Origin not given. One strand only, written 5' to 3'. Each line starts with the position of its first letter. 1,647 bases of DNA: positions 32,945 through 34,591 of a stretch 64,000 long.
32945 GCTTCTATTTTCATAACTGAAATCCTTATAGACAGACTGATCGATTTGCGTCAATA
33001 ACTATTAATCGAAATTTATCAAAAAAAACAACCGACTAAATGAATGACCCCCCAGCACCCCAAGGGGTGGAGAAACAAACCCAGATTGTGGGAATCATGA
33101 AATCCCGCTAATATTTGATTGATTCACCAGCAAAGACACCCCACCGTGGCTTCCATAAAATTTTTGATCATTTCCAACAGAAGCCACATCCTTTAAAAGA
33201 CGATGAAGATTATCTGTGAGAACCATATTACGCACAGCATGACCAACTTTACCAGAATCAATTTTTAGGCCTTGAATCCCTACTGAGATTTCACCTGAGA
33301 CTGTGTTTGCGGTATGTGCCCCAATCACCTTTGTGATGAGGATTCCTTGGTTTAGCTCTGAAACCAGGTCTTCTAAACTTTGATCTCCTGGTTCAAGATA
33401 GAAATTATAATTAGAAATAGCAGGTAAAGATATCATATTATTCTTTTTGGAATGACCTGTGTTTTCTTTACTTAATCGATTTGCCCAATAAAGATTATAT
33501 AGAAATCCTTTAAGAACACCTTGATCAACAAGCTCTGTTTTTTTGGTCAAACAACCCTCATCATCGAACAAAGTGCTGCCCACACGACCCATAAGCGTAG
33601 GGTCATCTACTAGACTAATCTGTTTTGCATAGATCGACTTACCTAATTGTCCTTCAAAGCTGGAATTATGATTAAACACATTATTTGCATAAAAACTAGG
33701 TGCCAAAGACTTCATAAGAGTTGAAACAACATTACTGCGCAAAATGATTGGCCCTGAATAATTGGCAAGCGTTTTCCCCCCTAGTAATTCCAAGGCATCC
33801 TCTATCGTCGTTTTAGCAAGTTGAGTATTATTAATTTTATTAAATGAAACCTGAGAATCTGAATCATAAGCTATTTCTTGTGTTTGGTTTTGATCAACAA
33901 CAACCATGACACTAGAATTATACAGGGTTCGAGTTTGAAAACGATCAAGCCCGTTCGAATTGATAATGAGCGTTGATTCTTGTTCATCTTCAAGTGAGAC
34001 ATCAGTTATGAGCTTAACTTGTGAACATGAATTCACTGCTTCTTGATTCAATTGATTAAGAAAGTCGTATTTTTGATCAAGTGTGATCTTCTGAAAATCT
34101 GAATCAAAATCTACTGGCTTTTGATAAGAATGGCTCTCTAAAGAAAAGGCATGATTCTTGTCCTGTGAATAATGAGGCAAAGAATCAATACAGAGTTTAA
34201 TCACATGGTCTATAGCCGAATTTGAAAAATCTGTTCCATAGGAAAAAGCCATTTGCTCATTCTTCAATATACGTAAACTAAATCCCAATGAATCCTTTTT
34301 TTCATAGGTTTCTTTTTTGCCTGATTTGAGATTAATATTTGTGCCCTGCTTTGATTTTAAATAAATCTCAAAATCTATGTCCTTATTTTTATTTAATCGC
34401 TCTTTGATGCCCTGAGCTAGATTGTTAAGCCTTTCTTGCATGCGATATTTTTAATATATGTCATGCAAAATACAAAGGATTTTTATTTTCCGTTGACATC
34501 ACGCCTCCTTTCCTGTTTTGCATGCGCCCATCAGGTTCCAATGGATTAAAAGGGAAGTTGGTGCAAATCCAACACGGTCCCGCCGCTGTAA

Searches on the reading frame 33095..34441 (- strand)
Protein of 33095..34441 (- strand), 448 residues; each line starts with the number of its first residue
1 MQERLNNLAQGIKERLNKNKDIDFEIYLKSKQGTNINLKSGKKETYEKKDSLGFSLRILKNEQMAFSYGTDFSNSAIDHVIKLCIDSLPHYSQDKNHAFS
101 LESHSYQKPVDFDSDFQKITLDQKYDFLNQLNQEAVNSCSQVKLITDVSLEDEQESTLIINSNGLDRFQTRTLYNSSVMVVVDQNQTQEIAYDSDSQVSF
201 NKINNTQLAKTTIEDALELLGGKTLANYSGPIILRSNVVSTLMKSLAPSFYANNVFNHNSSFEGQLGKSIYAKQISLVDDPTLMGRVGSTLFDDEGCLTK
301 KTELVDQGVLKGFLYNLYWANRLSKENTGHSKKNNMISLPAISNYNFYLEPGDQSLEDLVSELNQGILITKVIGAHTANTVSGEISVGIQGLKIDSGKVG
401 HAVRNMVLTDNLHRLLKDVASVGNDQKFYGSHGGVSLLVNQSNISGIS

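Call 20: search_protein_families(library=ncbifam, proteins=[window:33095-34441:-], max_evalue=1e-10)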
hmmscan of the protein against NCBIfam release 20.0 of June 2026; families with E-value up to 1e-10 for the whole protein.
window:33095-34441:- (448 aa): 3 families
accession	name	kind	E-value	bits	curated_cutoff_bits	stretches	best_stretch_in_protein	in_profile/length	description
NF008268.0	PRK11040.1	equivalog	8.5e-33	113.7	438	1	25-446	33-445/446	metalloprotease PmbA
NF040952.1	Arch_mtprotase_TldD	equivalog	1.3e-32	113.1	635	1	27-429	18-415/443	zinc metalloprotease TldD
NF008006.0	PRK10735.1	equivalog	7.3e-24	84.1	513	1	52-428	64-447/481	metalloprotease TldD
